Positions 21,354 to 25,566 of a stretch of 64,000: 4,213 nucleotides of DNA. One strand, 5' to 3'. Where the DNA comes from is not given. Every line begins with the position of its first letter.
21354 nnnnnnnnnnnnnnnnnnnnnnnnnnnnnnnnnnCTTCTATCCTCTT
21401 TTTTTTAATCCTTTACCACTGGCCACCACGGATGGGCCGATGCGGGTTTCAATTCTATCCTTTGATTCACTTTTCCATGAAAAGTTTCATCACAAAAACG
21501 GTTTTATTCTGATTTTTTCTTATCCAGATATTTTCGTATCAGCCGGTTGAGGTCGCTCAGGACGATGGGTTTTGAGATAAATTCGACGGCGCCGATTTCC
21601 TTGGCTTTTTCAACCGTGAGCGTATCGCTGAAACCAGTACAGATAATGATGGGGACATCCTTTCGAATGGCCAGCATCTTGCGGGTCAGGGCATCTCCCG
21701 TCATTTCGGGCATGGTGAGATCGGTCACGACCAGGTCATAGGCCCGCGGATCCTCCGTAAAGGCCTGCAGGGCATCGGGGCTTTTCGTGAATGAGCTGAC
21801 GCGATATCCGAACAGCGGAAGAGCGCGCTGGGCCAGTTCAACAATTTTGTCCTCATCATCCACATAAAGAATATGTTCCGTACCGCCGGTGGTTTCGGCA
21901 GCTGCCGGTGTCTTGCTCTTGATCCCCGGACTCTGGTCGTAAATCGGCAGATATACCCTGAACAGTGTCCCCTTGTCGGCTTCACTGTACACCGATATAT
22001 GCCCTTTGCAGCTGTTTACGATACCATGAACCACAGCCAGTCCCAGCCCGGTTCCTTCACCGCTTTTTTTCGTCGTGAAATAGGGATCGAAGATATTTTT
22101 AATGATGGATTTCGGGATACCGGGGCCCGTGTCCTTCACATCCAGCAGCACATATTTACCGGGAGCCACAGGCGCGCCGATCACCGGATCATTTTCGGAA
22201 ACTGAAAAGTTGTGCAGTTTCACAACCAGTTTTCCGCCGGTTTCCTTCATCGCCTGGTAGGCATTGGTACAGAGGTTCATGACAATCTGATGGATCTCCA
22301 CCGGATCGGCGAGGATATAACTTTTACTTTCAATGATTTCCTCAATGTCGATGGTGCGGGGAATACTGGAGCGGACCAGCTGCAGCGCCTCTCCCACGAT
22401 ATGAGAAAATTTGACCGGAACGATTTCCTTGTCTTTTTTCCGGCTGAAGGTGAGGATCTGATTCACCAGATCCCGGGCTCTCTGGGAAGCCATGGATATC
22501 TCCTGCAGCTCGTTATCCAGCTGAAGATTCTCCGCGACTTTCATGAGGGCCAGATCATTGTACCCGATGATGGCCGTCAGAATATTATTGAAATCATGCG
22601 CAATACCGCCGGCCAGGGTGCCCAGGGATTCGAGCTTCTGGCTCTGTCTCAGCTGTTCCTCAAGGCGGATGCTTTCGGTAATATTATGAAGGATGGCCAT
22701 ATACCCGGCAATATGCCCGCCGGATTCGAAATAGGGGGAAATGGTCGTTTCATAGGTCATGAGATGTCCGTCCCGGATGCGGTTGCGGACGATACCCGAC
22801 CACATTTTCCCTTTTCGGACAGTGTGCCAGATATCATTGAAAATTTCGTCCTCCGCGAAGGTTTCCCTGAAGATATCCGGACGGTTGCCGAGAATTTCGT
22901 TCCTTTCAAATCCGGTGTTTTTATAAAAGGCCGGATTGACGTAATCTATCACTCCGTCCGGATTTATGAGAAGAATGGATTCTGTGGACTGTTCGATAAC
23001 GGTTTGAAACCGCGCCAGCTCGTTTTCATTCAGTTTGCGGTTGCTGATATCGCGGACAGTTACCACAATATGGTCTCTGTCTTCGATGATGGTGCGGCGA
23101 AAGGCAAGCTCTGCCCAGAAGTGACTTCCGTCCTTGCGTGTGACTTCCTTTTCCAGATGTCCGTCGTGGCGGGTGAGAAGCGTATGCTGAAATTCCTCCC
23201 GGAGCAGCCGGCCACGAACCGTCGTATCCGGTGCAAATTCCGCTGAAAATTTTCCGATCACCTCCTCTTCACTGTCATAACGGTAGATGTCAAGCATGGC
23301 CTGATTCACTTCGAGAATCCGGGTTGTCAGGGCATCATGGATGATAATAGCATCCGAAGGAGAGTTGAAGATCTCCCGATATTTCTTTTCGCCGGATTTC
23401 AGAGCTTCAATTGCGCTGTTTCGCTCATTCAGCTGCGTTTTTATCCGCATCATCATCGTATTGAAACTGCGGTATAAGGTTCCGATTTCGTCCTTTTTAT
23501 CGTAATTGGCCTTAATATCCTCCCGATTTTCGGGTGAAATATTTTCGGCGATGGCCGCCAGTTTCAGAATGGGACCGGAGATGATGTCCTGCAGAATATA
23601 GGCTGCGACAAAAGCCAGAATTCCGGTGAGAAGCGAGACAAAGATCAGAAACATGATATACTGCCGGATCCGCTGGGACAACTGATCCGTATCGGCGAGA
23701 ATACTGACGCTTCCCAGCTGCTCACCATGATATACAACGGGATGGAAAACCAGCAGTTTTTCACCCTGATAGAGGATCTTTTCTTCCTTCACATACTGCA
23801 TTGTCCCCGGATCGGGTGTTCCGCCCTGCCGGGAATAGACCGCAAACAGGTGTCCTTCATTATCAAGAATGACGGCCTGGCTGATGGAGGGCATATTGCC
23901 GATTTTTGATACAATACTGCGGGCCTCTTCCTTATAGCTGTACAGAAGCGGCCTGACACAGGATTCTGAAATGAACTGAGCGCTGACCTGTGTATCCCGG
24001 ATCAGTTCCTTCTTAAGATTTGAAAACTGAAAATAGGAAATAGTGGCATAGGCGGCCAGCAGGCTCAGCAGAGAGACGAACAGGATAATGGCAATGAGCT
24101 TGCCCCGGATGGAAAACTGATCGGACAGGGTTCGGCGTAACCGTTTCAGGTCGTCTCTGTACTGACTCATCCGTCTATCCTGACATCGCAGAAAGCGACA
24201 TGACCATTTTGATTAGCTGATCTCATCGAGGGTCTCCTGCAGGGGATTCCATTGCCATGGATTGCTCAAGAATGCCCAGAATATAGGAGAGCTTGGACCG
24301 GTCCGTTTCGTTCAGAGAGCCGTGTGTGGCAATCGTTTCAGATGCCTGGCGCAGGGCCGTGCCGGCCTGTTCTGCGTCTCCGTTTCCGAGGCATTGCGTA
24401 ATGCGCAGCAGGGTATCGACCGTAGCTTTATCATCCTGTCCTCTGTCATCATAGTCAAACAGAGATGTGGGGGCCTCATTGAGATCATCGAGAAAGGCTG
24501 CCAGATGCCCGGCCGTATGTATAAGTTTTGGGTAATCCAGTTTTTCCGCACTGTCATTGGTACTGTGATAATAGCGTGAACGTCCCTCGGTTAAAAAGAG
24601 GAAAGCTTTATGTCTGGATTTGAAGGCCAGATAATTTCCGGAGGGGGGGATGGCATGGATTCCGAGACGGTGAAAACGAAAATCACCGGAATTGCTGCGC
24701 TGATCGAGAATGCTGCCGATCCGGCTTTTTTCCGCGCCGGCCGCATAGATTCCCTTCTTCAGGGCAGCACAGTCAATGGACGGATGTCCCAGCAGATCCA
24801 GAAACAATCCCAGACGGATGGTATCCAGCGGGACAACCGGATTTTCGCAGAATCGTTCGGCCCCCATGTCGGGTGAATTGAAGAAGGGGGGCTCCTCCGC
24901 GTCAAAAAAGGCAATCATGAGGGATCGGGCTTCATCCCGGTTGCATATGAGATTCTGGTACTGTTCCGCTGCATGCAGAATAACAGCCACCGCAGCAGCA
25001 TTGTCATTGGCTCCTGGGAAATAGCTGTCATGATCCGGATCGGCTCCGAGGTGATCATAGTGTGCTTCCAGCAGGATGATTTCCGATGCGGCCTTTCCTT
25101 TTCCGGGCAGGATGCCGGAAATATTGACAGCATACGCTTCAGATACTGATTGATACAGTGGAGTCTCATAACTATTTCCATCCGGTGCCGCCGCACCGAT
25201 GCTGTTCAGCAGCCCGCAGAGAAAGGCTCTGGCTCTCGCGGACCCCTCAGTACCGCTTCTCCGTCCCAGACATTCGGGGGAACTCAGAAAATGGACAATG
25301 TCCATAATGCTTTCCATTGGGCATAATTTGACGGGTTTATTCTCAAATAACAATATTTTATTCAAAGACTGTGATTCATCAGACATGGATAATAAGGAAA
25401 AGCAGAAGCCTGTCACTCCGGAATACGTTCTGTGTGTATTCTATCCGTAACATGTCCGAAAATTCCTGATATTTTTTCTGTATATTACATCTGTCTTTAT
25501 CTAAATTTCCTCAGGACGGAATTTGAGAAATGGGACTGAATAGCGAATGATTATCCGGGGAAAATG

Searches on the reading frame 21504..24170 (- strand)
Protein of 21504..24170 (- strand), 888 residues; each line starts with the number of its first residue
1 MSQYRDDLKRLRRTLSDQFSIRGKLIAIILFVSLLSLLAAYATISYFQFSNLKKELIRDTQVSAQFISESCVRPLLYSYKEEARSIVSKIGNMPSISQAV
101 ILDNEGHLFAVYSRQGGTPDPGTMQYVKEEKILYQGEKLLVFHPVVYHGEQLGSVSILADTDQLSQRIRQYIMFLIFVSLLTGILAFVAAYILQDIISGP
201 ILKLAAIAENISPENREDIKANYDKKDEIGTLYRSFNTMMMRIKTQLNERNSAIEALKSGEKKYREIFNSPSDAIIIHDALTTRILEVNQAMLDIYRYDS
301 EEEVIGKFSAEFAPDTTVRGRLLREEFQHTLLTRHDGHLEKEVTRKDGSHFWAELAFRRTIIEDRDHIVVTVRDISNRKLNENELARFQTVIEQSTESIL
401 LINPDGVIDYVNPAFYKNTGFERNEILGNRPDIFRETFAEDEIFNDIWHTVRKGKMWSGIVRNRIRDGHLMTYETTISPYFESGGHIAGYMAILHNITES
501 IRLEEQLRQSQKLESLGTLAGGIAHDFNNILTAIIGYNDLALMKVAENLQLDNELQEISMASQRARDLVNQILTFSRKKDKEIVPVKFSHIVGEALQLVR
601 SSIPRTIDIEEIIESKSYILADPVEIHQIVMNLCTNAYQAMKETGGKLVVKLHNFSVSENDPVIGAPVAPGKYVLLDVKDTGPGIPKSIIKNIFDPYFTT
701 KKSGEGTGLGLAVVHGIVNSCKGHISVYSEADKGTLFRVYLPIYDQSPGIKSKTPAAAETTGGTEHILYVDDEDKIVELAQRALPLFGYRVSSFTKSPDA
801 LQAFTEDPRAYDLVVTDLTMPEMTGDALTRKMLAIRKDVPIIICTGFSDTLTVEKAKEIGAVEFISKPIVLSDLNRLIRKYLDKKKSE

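Call 44: search_protein_families(library=pfam, proteins=[window:21504-24170:-], max_evalue=0.00001)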
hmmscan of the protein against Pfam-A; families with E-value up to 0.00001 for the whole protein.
window:21504-24170:- (888 aa): 10 families
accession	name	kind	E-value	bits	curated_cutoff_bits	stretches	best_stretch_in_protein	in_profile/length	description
PF13426.13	PAS_9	-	6.8e-27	94.2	27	2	397-499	2-103/103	PAS domain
PF02518.31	HATPase_c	-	9.6e-24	84.4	26.4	1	622-743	2-109/111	Histidine kinase-, DNA gyrase B-, and HSP90-like ATPase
PF00072.30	Response_reg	-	1.2e-21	77.4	30.2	1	767-878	1-110/111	Response regulator receiver domain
PF00989.32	PAS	-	9.4e-18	64.7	22.6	2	387-497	2-113/113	PAS fold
PF13188.13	PAS_8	-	9.5e-17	60.7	21.8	1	263-320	2-58/65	PAS domain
PF08448.16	PAS_4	-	1.6e-14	54.5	23.1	1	393-500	2-108/110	PAS fold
PF17152.10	CHASE8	-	3e-11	43.9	27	1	53-157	2-101/102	Periplasmic sensor domain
PF08447.18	PAS_3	-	7.1e-10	39.5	25.6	1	410-490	3-85/89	PAS fold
PF00512.31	HisKA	-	1.8e-09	37.9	26.9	1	516-579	2-64/66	His Kinase A (phospho-acceptor) domain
PF00672.30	HAMP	-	1.1e-06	29.3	25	1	197-244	6-52/53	HAMP domain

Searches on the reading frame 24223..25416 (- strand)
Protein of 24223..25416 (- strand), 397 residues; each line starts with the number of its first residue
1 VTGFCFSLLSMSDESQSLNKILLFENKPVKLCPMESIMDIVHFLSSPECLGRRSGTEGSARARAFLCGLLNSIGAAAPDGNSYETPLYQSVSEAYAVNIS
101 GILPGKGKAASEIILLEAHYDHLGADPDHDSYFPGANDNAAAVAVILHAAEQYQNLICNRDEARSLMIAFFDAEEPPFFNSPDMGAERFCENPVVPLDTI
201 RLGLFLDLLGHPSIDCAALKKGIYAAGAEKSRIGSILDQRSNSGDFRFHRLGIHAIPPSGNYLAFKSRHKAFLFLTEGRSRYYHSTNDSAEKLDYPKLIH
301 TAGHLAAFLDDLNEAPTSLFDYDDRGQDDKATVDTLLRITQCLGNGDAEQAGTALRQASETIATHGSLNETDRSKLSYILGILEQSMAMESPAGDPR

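Call 44: search_protein_families(library=pfam, proteins=[window:24223-25416:-], max_evalue=0.00001)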
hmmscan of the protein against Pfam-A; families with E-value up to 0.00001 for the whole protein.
window:24223-25416:- (397 aa): 1 family
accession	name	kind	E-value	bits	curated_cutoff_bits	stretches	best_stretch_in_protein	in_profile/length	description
PF04389.22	Peptidase_M28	-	9e-20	71.6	21.3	1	98-307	1-191/193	Peptidase family M28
